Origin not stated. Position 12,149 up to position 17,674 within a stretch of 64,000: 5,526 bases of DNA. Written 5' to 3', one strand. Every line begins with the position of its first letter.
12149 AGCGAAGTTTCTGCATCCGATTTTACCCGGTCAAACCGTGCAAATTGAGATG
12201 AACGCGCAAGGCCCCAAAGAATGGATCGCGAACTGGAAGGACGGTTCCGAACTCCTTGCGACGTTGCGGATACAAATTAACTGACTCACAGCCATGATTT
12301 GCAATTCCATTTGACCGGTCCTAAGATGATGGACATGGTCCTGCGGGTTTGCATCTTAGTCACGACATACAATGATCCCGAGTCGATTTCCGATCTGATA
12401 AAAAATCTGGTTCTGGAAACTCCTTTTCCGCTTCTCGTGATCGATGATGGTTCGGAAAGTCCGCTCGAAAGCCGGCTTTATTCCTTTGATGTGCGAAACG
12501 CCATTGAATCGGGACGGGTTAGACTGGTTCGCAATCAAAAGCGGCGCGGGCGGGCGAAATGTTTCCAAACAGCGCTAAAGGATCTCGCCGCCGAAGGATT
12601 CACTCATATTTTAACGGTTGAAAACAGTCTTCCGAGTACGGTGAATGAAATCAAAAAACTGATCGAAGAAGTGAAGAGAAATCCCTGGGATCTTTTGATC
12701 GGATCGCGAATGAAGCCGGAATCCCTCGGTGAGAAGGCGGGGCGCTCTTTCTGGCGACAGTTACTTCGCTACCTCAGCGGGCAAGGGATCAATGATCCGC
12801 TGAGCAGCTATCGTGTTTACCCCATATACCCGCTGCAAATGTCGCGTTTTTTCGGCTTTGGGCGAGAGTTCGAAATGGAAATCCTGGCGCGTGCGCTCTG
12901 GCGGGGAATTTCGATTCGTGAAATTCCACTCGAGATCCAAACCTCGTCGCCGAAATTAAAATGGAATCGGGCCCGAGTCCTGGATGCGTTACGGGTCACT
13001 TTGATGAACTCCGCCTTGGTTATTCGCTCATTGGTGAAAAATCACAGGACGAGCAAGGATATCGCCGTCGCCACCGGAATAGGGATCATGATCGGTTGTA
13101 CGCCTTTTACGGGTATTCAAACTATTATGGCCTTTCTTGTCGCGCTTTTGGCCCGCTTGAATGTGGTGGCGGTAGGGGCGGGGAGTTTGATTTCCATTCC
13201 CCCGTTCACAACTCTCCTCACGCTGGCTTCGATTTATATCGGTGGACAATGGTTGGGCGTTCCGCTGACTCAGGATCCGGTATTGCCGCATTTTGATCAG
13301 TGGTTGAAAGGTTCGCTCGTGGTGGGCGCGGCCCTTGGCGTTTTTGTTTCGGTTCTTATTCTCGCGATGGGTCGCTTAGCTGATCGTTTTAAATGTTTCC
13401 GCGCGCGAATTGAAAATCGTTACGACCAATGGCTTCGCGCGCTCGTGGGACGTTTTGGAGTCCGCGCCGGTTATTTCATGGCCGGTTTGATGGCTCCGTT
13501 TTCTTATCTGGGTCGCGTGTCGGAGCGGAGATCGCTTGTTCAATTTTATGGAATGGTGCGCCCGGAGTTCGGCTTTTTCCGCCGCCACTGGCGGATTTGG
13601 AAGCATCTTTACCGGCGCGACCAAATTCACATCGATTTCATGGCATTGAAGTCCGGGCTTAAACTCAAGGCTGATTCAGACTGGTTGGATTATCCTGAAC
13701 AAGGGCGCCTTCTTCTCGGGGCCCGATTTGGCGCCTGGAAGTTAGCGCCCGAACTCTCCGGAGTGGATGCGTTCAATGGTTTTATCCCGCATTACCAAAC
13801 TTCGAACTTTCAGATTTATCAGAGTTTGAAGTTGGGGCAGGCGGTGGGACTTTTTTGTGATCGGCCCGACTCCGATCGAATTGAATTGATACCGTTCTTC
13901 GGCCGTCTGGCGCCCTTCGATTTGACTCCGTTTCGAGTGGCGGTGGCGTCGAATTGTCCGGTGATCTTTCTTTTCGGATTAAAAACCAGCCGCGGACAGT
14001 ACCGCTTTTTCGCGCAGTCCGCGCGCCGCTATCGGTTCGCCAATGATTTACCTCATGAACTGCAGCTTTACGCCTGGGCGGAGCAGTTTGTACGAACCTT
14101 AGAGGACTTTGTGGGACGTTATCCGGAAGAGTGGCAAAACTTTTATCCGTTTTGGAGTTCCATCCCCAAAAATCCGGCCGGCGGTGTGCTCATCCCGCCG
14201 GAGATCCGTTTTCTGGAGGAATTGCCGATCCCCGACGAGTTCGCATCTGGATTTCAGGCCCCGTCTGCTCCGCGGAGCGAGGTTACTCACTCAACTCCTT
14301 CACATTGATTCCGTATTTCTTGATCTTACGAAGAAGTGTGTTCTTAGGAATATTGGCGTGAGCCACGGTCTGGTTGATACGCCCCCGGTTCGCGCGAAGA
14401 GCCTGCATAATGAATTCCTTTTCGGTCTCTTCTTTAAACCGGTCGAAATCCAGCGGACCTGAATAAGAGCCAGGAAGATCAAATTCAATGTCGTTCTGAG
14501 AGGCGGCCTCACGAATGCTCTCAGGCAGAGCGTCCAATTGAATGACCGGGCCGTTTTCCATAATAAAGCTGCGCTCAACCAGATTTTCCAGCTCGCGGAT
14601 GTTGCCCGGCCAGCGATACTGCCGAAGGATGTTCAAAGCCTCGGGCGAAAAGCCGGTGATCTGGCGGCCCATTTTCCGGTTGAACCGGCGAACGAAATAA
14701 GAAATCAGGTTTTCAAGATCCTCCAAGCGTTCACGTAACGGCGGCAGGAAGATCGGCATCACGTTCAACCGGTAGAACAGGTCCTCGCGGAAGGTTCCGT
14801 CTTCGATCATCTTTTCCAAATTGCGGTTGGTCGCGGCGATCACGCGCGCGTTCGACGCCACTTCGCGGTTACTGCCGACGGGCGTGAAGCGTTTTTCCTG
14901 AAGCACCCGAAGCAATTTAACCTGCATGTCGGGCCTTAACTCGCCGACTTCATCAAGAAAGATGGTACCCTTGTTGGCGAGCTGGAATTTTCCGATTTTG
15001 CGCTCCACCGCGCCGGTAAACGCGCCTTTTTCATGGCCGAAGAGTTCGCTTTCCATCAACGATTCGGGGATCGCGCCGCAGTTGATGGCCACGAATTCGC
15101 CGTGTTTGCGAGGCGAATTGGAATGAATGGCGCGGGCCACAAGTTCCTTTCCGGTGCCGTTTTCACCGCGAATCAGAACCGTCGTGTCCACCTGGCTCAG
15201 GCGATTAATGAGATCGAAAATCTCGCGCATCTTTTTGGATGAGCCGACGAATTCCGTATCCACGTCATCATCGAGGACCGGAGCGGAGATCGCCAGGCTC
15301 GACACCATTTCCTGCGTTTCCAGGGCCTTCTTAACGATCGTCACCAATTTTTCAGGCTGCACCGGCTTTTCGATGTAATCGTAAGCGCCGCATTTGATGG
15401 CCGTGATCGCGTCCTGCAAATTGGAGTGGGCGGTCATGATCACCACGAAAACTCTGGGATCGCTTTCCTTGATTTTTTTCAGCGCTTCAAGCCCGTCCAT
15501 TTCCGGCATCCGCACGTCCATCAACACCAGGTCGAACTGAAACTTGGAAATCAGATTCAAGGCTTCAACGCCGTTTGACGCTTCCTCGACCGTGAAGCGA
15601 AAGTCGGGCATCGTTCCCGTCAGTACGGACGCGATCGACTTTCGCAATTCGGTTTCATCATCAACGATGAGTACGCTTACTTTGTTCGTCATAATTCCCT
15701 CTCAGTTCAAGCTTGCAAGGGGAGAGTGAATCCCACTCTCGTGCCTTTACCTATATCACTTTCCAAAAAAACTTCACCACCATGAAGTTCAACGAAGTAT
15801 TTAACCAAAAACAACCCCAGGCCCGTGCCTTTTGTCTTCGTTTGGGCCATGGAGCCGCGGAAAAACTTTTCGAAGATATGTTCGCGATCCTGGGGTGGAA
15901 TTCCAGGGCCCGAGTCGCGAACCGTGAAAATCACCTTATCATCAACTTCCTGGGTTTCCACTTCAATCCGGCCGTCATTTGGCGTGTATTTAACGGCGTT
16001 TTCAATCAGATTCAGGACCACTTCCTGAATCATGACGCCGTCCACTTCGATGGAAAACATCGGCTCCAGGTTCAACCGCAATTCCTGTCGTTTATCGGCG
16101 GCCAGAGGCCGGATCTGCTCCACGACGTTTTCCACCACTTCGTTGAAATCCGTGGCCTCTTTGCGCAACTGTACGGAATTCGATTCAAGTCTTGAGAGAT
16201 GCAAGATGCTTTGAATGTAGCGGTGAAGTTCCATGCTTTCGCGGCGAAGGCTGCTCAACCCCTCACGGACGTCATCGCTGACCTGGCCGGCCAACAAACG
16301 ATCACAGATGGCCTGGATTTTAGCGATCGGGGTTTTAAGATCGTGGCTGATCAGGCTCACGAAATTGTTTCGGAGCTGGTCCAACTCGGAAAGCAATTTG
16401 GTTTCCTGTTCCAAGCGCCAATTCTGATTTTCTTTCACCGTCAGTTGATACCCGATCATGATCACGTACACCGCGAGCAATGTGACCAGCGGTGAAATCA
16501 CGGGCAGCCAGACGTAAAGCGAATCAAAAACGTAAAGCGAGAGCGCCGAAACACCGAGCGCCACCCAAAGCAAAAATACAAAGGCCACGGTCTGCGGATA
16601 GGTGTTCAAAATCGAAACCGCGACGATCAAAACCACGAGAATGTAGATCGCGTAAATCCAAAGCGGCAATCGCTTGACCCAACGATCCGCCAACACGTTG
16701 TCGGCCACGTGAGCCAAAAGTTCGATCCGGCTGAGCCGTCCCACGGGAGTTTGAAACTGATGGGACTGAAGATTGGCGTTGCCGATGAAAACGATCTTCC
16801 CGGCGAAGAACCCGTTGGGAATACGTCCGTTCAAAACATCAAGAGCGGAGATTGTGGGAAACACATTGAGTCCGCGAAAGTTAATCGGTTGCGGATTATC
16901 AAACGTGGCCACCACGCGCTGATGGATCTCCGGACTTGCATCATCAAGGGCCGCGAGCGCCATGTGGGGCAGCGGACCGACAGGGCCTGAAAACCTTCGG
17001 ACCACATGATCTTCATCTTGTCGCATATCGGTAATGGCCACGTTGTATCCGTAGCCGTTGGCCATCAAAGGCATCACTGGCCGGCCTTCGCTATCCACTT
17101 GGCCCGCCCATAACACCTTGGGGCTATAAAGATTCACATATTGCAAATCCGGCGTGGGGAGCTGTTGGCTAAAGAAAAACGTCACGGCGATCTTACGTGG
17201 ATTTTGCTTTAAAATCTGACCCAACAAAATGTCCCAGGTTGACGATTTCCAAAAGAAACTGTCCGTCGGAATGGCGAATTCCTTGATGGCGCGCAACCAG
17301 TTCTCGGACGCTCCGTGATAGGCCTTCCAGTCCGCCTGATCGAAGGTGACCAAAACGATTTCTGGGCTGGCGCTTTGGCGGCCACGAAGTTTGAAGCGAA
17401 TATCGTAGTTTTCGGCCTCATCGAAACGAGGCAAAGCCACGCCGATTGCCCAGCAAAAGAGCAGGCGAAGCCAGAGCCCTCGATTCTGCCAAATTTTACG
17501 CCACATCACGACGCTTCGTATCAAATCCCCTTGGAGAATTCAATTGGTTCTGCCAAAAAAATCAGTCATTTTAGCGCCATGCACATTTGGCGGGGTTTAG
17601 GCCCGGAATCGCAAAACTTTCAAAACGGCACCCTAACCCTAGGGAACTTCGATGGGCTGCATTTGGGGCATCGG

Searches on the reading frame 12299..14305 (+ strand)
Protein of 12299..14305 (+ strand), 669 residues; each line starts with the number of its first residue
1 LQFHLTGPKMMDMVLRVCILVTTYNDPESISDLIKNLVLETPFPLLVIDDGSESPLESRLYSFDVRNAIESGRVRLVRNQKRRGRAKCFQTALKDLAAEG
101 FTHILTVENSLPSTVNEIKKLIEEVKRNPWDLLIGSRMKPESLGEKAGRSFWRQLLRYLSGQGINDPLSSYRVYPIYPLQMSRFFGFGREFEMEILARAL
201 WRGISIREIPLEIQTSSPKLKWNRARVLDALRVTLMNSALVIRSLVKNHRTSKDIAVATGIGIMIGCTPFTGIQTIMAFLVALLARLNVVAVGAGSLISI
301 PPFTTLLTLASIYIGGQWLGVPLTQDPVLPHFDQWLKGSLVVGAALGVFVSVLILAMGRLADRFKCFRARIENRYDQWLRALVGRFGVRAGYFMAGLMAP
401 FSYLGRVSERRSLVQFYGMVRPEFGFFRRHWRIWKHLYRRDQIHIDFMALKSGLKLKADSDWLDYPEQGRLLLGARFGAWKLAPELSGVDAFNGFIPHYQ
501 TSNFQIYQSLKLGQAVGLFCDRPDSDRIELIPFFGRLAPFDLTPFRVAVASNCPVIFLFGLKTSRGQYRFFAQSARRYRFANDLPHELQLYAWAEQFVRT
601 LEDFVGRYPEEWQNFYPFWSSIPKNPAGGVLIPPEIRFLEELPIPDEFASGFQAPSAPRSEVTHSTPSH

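Call 44: search_protein_families(library=ncbifam, proteins=[window:12299-14305:+], max_evalue=0.00001)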
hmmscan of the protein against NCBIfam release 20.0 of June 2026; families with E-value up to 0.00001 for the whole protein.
window:12299-14305:+ (669 aa): 1 family
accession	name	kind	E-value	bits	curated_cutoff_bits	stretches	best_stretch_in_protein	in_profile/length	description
TIGR04182.1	glyco_TIGR04182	equivalog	5.6e-07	29.2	325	1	17-217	2-194/293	S-layer glycoprotein N-glycosyltransferase AglJ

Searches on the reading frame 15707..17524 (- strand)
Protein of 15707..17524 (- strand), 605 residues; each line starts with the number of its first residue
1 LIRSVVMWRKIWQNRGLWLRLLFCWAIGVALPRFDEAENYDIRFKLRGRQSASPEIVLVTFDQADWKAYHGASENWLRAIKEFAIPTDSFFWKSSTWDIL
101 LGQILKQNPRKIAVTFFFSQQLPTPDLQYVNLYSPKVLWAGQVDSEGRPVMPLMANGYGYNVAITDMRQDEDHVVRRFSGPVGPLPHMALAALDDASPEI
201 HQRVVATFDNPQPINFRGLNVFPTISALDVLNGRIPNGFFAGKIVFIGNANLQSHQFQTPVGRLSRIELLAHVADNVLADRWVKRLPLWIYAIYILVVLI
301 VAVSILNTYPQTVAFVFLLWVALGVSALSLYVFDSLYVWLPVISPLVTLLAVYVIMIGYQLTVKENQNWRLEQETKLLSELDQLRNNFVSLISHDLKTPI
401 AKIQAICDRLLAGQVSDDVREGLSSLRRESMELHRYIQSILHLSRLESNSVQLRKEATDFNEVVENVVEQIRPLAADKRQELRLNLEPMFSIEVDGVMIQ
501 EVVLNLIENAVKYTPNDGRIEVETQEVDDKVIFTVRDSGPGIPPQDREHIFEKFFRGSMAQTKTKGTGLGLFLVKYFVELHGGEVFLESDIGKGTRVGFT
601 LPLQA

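Call 44: search_protein_families(library=ncbifam, proteins=[window:15707-17524:-], max_evalue=0.00001)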
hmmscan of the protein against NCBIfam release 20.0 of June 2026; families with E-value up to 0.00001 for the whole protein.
window:15707-17524:- (605 aa): 80 families (the best 25 are shown)
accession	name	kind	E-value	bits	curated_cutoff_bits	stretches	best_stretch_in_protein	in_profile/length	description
NF046044.1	PnpS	equivalog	2.2e-58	198.1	400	1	378-602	163-390/390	two-component system histidine kinase PnpS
TIGR02966.1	phoR_proteo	equivalog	3.6e-51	174.2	334.2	1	373-599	102-331/333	phosphate regulon sensor histidine kinase PhoR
NF033092.0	HK_WalK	equivalog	3.1e-48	164.8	725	1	380-603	367-594/594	cell wall metabolism sensor histidine kinase WalK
NF047874.1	MASE3_PAS_HK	subfamily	4e-46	158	560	1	369-603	382-625/655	MASE3 domain-containing sensor histidine kinase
NF007793.0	PRK10490.1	equivalog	4.3e-41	140.8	1123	1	348-604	629-883/895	two-component system sensor histidine kinase KdpD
TIGR01386.1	cztS_silS_copS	subfamily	1.2e-40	139.9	292.55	1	386-601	242-456/457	heavy metal sensor histidine kinase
NF008312.0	PRK11100.1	equivalog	1.9e-40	139.1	356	1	386-603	257-474/477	two-component system sensor histidine kinase CreC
NF047465.1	hybrid_HK_LvrA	exception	5e-40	137.3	1200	1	370-605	187-424/819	hybrid histidine kinase/response regulator LvrA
NF006800.0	PRK09303.1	equivalog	2.6e-39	135.2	342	1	364-603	130-377/383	histidine kinase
NF041735.1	hist_kin_RppB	equivalog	3.4e-39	134.9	400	1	387-601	218-437/438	two-component system sensor histidine kinase RppB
NF045595.1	HK_scytonemin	equivalog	7.6e-39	133.6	865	1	362-603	392-635/637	scytonemin biosynthesis sensor histidine kinase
NF040691.1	MtrAB_MtrB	equivalog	1.7e-38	132.9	450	1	371-605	257-494/507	MtrAB system histidine kinase MtrB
NF038297.2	hybrid_HK_HrmK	equivalog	2.2e-37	129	725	1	360-604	210-458/607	hybrid histidine kinase/response regulator HrmK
NF033091.0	HK_VanS_ACDEFG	equivalog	3.8e-35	121.4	400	1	371-591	60-283/293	vancomycin resistance histidine kinase VanS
NF012163.2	BaeS_SmeS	equivalog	7e-34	117.5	500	1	373-601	228-456/457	sensor histidine kinase efflux regulator BaeS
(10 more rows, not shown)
